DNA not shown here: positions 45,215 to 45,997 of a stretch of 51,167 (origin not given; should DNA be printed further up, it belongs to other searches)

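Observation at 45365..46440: AT-rich two-gene cassette (2-TM protein + ImmA/IrrE-type Zn peptidase) spliced into the flgI-flgJ junction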

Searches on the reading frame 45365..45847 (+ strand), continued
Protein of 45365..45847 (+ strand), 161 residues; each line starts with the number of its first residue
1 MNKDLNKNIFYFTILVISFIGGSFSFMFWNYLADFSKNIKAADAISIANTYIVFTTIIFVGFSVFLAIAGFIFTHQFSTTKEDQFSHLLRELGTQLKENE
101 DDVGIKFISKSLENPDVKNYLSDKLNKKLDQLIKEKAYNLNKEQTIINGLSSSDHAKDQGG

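Call 56: search_protein_families(library=pfam, proteins=[L055:4863-5363:+, L055:5379-5981:+], max_evalue=1)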
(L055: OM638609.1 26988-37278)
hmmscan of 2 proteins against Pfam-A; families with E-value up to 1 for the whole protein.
L055:4863-5363:+ (167 aa): 5 families
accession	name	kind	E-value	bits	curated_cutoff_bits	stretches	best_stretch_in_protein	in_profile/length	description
PF04207.17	MtrD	-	0.0001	22.6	25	1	18-82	134-197/217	Tetrahydromethanopterin S-methyltransferase, subunit D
PF11368.13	DUF3169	-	0.00047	20.3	31.6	1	20-84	12-77/250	Protein of unknown function (DUF3169)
PF01528.21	Herpes_glycop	-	0.0043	16.4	25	2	11-74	262-328/373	Herpesvirus glycoprotein M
PF12270.13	Cyt_c_ox_IV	-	0.11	13.1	26.9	1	29-82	74-125/132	Cytochrome c oxidase subunit IV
PF13786.12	DUF4179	-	0.13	13.1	30.1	1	66-115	9-56/94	Domain of unknown function (DUF4179)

L055:5379-5981:+ (201 aa): 2 families
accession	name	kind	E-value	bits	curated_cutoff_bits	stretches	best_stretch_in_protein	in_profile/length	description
PF06114.19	Peptidase_M78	-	2.5e-15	56.8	22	1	44-194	4-122/123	IrrE N-terminal-like domain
PF01435.24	Peptidase_M48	-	0.13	12.5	20.3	0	90-106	62-78/186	Peptidase family M48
